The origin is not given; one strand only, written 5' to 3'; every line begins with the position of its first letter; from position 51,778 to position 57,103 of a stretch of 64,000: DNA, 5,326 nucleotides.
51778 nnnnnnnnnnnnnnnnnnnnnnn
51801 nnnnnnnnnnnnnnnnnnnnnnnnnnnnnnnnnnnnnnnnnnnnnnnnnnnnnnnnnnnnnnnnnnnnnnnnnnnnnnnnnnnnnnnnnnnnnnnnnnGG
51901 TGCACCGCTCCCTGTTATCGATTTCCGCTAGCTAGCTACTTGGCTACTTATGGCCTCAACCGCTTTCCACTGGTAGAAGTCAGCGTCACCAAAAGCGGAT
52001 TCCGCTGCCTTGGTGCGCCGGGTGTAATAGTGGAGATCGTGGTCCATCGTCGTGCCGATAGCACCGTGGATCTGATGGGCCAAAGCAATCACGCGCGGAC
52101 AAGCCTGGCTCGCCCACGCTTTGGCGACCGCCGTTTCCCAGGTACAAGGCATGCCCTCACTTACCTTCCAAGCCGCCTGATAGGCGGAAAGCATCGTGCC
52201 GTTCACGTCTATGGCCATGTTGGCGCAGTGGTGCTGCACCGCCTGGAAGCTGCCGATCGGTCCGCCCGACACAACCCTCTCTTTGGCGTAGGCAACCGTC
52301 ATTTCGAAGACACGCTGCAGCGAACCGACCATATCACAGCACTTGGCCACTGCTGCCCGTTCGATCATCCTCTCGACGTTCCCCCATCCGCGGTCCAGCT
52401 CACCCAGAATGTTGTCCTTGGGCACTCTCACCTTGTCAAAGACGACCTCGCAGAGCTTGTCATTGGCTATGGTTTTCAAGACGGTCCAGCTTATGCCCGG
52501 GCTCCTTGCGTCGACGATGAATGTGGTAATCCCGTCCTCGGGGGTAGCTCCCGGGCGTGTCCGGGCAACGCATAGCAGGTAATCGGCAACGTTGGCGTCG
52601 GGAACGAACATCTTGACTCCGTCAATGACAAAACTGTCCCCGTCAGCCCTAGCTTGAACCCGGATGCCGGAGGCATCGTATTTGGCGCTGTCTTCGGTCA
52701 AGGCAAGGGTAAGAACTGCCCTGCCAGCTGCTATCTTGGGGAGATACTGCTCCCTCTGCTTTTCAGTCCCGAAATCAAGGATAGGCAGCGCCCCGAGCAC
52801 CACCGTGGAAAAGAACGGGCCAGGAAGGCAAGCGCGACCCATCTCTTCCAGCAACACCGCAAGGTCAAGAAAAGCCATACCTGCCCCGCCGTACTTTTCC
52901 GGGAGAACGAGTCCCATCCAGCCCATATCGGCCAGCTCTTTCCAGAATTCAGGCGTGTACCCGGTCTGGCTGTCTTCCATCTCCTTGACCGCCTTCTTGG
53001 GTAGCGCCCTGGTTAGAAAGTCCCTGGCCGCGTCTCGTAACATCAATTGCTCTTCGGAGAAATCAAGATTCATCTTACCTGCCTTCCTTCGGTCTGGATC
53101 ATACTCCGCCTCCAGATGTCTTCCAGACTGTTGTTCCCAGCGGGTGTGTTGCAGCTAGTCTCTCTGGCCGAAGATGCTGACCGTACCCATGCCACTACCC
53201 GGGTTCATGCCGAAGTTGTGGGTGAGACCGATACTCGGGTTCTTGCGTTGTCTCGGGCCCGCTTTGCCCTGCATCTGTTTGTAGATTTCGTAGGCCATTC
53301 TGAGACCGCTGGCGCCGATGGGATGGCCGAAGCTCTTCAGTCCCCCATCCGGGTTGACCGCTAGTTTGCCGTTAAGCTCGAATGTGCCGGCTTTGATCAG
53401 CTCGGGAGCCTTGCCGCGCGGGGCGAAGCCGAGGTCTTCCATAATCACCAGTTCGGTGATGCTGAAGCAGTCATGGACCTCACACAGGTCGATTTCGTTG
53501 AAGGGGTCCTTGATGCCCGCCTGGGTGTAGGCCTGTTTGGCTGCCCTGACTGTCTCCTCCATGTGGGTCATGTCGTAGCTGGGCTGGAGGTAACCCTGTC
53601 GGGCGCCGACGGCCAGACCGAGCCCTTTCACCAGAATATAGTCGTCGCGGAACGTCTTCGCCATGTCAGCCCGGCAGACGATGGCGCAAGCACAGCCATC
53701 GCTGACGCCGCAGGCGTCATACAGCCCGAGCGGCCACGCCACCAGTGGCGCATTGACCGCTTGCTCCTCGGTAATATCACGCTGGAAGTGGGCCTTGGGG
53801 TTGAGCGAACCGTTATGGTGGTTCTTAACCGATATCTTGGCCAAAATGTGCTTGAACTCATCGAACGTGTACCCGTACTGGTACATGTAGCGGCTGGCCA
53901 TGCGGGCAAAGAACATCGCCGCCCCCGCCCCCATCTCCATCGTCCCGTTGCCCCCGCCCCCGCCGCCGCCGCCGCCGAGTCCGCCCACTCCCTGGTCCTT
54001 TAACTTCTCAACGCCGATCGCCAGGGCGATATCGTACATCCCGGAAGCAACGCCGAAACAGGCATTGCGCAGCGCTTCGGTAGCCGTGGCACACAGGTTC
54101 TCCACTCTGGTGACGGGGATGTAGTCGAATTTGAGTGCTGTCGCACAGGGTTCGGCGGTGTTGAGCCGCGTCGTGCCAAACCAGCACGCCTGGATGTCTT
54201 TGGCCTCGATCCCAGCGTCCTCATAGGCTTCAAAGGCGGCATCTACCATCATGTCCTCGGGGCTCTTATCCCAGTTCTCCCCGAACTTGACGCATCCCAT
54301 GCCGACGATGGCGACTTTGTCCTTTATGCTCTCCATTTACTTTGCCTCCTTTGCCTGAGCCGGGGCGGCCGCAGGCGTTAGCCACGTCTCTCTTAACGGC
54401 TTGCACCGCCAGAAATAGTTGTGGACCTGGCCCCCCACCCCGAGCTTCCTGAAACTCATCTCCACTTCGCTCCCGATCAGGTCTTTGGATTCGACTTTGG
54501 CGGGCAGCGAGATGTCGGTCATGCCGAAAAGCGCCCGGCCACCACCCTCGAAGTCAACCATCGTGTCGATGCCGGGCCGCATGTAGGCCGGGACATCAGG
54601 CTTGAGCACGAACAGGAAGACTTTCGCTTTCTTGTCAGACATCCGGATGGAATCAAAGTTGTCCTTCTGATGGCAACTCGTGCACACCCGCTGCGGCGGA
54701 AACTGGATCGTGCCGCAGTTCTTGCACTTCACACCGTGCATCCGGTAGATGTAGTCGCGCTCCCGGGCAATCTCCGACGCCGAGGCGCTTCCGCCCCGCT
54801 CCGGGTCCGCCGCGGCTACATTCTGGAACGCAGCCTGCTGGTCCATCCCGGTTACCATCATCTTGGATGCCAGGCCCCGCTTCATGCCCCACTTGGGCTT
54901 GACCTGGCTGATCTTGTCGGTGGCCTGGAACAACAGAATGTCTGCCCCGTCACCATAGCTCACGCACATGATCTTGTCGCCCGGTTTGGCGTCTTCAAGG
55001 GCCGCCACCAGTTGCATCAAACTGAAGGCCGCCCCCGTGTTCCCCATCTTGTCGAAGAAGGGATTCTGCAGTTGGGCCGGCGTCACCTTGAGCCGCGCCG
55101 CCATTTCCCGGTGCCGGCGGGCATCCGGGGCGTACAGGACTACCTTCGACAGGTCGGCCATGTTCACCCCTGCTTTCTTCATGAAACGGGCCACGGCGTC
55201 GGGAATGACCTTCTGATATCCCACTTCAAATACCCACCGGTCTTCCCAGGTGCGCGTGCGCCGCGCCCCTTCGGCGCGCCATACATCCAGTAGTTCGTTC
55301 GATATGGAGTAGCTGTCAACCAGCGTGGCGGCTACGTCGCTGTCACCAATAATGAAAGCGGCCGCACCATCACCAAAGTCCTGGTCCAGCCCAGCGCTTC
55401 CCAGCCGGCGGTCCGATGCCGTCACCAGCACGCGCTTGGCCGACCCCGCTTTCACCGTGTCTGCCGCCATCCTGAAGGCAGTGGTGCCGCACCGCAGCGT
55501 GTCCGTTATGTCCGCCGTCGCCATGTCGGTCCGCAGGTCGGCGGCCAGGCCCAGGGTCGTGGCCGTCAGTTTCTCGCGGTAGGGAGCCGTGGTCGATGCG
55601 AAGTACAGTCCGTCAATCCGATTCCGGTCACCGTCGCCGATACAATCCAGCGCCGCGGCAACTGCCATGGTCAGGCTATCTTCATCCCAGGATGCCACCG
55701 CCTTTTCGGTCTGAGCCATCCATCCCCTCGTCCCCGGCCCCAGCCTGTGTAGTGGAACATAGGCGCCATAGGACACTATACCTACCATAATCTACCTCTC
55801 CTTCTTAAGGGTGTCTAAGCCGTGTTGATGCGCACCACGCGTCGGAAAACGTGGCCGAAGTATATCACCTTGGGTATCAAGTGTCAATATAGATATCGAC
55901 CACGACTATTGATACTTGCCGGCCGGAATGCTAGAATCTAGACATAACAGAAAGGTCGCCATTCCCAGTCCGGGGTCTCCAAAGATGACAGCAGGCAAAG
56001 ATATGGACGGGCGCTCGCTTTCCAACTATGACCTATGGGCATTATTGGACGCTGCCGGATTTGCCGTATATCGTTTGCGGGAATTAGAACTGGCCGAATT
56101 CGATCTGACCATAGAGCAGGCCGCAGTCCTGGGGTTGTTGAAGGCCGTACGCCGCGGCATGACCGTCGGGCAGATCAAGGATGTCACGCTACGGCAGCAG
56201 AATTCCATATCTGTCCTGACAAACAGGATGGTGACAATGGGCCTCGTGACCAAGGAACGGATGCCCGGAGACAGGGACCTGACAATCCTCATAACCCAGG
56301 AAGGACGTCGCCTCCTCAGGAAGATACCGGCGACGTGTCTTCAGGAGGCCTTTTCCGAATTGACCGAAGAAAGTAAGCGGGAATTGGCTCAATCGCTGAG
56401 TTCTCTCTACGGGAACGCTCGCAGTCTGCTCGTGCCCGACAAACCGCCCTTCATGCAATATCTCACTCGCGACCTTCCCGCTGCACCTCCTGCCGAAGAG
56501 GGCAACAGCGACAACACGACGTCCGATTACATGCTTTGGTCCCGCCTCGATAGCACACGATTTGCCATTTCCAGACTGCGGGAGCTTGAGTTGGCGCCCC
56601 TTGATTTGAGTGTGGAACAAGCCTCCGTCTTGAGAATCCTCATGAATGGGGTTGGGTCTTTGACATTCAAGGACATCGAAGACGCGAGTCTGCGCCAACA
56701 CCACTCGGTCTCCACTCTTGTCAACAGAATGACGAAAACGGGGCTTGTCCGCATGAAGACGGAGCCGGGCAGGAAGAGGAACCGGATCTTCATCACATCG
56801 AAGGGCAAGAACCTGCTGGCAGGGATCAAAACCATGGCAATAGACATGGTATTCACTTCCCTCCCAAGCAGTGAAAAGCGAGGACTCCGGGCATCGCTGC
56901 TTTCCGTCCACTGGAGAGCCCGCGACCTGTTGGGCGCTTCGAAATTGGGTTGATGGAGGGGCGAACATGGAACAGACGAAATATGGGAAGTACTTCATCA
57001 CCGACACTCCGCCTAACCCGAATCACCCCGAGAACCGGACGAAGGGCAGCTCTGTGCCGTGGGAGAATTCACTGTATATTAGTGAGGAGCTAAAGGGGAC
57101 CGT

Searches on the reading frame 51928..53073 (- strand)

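Call 36: search_protein_families(library=pfam, proteins=[window:51928-53073:-], max_evalue=0.00001)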
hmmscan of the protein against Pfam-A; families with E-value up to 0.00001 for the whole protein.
window:51928-53073:- (381 aa): 4 families
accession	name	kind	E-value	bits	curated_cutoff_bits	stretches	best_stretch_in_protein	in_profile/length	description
PF02771.21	Acyl-CoA_dh_N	-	4e-31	108.1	22.9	1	6-117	1-112/113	Acyl-CoA dehydrogenase, N-terminal domain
PF00441.29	Acyl-CoA_dh_1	-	2.7e-27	96.2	22.4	1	227-363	1-137/150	Acyl-CoA dehydrogenase, C-terminal domain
PF02770.24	Acyl-CoA_dh_M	-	3.1e-15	56.6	33.3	1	123-215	2-97/97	Acyl-CoA dehydrogenase, middle domain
PF08028.16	Acyl-CoA_dh_2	-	2.1e-07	31.7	22.7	1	247-356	6-125/134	Acyl-CoA dehydrogenase, C-terminal domain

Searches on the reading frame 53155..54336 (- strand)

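Call 36: search_protein_families(library=pfam, proteins=[window:53155-54336:-], max_evalue=0.00001)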
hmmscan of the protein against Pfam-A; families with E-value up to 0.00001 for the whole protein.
window:53155-54336:- (393 aa): 3 families
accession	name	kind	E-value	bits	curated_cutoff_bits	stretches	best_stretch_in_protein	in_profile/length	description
PF22691.2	Thiolase_C_1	-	2.8e-37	128.1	28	1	252-377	11-132/144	Thiolase C-terminal domain-like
PF02803.24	Thiolase_C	-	2.4e-11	43.8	27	1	262-358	24-100/123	Thiolase, C-terminal domain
PF00108.29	Thiolase_N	-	4.6e-11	43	26.4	1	9-223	2-259/260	Thiolase, N-terminal domain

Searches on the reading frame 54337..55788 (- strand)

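Call 36: search_protein_families(library=pfam, proteins=[window:54337-55788:-], max_evalue=0.00001)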
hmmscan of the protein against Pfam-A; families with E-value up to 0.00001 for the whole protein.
window:54337-55788:- (483 aa): 3 families
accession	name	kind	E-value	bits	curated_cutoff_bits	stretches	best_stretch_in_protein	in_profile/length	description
PF08541.16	ACP_syn_III_C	-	4.2e-09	36.9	26.6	1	203-282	1-81/90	3-Oxoacyl-[acyl-carrier-protein (ACP)] synthase III C terminal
PF12172.15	zf-ChsH2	-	5.4e-07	29.7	23.2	1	352-373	11-32/37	ChsH2, rubredoxin-like zinc ribbon domain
PF08545.16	ACP_syn_III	-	4e-06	27.1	24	0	93-158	2-73/80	3-Oxoacyl-[acyl-carrier-protein (ACP)] synthase III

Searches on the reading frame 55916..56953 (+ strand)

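Call 37: search_protein_families(library=pfam, proteins=[window:55916-56953:+], max_evalue=0.00001)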
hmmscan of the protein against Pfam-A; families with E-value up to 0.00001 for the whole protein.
window:55916-56953:+ (345 aa): 3 families
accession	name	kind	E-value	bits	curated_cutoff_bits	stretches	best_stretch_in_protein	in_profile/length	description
PF12802.13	MarR_2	-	1.1e-18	67.6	27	2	230-288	2-60/61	MarR family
PF13463.12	HTH_27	-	1.1e-06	29.2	22.2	0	65-130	2-68/68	Winged helix DNA-binding domain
PF01047.28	MarR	-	2.4e-06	27.8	24.6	0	64-120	1-56/59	MarR family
